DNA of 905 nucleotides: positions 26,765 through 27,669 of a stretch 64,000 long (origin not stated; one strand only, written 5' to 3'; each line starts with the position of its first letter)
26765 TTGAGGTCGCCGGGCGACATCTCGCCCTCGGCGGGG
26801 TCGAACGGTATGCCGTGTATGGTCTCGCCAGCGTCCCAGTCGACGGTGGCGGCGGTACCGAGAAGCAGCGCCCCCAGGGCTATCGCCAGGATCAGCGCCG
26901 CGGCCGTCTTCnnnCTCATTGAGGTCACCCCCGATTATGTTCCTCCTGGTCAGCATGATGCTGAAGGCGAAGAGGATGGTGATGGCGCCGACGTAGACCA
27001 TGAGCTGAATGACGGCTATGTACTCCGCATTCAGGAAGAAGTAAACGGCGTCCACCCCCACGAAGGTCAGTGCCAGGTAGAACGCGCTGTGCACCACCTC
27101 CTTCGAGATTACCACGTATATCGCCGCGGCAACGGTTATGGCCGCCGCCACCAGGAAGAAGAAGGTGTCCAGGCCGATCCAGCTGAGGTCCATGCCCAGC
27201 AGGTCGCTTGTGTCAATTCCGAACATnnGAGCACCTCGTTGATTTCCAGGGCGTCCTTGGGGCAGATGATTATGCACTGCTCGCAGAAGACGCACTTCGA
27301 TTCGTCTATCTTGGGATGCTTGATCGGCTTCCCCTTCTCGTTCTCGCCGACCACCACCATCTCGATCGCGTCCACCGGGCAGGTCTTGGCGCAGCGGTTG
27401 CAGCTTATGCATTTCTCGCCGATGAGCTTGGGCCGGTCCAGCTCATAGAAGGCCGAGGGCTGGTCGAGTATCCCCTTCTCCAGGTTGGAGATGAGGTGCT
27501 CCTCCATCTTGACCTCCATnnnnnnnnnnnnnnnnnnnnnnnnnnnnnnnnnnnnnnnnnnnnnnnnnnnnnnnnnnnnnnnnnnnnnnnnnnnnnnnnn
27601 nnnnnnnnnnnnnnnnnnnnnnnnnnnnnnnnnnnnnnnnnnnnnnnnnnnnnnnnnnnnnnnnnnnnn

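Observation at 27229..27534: NuoI/FpoI carries an extra C-terminal 2x[4Fe-4S] ferredoxin module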

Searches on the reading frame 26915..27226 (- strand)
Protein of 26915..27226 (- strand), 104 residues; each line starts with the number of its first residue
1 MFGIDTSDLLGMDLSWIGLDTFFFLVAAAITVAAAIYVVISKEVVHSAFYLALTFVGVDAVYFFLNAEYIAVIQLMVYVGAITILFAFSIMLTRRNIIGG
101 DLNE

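Call 26: search_protein_families(library=ncbifam, proteins=[window:26915-27226:-], max_evalue=0.00001)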
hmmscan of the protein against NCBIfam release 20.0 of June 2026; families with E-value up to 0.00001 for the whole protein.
window:26915-27226:- (104 aa): 11 families
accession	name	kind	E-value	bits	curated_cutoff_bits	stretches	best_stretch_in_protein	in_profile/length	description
NF005025.0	PRK06433.1-5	equivalog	5e-19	68.5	95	1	19-101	11-93/96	NADH dehydrogenase subunit J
NF005024.0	PRK06433.1-4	equivalog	2.8e-17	62.7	101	1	20-97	5-82/89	NADH dehydrogenase subunit J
NF005168.0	PRK06638.2-3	equivalog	7.2e-17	61.8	154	1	23-95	7-79/172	NADH-quinone oxidoreductase subunit J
NF005163.0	PRK06638.1-3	equivalog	1.3e-16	60.7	174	1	19-95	7-83/203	NADH-quinone oxidoreductase subunit J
NF005164.0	PRK06638.1-4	equivalog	2.9e-16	59.5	154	1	19-92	3-76/211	NADH-quinone oxidoreductase subunit J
NF005165.0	PRK06638.1-5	equivalog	2.4e-15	56.3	192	1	20-93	19-92/282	NADH-quinone oxidoreductase subunit J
NF005166.0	PRK06638.2-1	equivalog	9.6e-13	48.4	284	1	22-96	8-80/174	NADH-quinone oxidoreductase subunit J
NF005023.0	PRK06433.1-2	equivalog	2.7e-11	43.7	92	1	22-94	5-77/82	NADH dehydrogenase subunit J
NF005167.0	PRK06638.2-2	equivalog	5.6e-11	42.5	137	1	22-92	5-75/176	NADH-quinone oxidoreductase subunit J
NF005162.0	PRK06638.1-1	equivalog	6.9e-10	39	157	1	22-92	3-73/184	NADH-quinone oxidoreductase subunit J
NF005169.0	PRK06638.2-4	equivalog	4.9e-08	33.1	319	1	21-92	4-75/182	NADH-quinone oxidoreductase subunit J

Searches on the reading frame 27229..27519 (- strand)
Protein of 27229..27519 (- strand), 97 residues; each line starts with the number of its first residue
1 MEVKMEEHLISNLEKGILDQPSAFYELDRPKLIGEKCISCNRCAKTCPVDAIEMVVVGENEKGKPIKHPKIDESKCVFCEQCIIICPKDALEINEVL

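Call 37: search_solved_structures(query=window:27229-27519:-, max_evalue=0.001, show_alignments=3)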
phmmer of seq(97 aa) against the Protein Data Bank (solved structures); distinct sequences matched with E-value up to 0.001: 139 (the best 60 are shown).
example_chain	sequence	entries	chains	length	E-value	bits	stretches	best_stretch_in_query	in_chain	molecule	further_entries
9sfi_T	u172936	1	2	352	1.1e-25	92.7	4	26-94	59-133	4Fe-4S ferredoxin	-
9sw6_G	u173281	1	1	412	9.1e-25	89.7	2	35-90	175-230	Polyferredoxin protein MvhB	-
5t5i_F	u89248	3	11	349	2.8e-22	81.8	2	36-93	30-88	Tungsten formylmethanofuran dehydrogenase subunit fwdF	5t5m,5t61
9sfi_O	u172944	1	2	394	2.1e-21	78.9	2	34-94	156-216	Ferredoxin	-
9sw6_H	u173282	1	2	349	3.7e-21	78.1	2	31-93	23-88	Tungsten formylmethanofuran dehydrogenase, subunit F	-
7bkb_K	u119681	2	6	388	8e-18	67.5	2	29-93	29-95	Formylmethanofuran dehydrogenase, subunit F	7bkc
6u8y_N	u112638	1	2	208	5.4e-13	52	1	34-93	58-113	NADH dehydrogenase subunit I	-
9e0j_K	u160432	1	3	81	9.9e-10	41.5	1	33-94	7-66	Photosystem I iron-sulfur center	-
7f4v_aC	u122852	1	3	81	1.1e-09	41.3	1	33-94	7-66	Photosystem I iron-sulfur center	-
6hum_I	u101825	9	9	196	5.6e-09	39.1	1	35-95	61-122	NAD(P)H-quinone oxidoreductase subunit I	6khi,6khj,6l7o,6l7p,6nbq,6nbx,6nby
9eri_B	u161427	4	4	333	1.3e-08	38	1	31-93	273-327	Na(+)-translocating ferredoxin:NAD(+) oxidoreductase complex subunit B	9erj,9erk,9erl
6l4u_C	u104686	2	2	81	1.5e-08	37.8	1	33-94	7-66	Photosystem I iron-sulfur center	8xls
5zgb_C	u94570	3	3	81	1.5e-08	37.7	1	33-94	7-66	PsaC | Photosystem I iron-sulfur center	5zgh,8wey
6fos_C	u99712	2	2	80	1.6e-08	37.7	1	33-94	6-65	Photosystem I iron-sulfur center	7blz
8zeh_c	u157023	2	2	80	1.8e-08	37.5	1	33-94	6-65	Photosystem I iron-sulfur center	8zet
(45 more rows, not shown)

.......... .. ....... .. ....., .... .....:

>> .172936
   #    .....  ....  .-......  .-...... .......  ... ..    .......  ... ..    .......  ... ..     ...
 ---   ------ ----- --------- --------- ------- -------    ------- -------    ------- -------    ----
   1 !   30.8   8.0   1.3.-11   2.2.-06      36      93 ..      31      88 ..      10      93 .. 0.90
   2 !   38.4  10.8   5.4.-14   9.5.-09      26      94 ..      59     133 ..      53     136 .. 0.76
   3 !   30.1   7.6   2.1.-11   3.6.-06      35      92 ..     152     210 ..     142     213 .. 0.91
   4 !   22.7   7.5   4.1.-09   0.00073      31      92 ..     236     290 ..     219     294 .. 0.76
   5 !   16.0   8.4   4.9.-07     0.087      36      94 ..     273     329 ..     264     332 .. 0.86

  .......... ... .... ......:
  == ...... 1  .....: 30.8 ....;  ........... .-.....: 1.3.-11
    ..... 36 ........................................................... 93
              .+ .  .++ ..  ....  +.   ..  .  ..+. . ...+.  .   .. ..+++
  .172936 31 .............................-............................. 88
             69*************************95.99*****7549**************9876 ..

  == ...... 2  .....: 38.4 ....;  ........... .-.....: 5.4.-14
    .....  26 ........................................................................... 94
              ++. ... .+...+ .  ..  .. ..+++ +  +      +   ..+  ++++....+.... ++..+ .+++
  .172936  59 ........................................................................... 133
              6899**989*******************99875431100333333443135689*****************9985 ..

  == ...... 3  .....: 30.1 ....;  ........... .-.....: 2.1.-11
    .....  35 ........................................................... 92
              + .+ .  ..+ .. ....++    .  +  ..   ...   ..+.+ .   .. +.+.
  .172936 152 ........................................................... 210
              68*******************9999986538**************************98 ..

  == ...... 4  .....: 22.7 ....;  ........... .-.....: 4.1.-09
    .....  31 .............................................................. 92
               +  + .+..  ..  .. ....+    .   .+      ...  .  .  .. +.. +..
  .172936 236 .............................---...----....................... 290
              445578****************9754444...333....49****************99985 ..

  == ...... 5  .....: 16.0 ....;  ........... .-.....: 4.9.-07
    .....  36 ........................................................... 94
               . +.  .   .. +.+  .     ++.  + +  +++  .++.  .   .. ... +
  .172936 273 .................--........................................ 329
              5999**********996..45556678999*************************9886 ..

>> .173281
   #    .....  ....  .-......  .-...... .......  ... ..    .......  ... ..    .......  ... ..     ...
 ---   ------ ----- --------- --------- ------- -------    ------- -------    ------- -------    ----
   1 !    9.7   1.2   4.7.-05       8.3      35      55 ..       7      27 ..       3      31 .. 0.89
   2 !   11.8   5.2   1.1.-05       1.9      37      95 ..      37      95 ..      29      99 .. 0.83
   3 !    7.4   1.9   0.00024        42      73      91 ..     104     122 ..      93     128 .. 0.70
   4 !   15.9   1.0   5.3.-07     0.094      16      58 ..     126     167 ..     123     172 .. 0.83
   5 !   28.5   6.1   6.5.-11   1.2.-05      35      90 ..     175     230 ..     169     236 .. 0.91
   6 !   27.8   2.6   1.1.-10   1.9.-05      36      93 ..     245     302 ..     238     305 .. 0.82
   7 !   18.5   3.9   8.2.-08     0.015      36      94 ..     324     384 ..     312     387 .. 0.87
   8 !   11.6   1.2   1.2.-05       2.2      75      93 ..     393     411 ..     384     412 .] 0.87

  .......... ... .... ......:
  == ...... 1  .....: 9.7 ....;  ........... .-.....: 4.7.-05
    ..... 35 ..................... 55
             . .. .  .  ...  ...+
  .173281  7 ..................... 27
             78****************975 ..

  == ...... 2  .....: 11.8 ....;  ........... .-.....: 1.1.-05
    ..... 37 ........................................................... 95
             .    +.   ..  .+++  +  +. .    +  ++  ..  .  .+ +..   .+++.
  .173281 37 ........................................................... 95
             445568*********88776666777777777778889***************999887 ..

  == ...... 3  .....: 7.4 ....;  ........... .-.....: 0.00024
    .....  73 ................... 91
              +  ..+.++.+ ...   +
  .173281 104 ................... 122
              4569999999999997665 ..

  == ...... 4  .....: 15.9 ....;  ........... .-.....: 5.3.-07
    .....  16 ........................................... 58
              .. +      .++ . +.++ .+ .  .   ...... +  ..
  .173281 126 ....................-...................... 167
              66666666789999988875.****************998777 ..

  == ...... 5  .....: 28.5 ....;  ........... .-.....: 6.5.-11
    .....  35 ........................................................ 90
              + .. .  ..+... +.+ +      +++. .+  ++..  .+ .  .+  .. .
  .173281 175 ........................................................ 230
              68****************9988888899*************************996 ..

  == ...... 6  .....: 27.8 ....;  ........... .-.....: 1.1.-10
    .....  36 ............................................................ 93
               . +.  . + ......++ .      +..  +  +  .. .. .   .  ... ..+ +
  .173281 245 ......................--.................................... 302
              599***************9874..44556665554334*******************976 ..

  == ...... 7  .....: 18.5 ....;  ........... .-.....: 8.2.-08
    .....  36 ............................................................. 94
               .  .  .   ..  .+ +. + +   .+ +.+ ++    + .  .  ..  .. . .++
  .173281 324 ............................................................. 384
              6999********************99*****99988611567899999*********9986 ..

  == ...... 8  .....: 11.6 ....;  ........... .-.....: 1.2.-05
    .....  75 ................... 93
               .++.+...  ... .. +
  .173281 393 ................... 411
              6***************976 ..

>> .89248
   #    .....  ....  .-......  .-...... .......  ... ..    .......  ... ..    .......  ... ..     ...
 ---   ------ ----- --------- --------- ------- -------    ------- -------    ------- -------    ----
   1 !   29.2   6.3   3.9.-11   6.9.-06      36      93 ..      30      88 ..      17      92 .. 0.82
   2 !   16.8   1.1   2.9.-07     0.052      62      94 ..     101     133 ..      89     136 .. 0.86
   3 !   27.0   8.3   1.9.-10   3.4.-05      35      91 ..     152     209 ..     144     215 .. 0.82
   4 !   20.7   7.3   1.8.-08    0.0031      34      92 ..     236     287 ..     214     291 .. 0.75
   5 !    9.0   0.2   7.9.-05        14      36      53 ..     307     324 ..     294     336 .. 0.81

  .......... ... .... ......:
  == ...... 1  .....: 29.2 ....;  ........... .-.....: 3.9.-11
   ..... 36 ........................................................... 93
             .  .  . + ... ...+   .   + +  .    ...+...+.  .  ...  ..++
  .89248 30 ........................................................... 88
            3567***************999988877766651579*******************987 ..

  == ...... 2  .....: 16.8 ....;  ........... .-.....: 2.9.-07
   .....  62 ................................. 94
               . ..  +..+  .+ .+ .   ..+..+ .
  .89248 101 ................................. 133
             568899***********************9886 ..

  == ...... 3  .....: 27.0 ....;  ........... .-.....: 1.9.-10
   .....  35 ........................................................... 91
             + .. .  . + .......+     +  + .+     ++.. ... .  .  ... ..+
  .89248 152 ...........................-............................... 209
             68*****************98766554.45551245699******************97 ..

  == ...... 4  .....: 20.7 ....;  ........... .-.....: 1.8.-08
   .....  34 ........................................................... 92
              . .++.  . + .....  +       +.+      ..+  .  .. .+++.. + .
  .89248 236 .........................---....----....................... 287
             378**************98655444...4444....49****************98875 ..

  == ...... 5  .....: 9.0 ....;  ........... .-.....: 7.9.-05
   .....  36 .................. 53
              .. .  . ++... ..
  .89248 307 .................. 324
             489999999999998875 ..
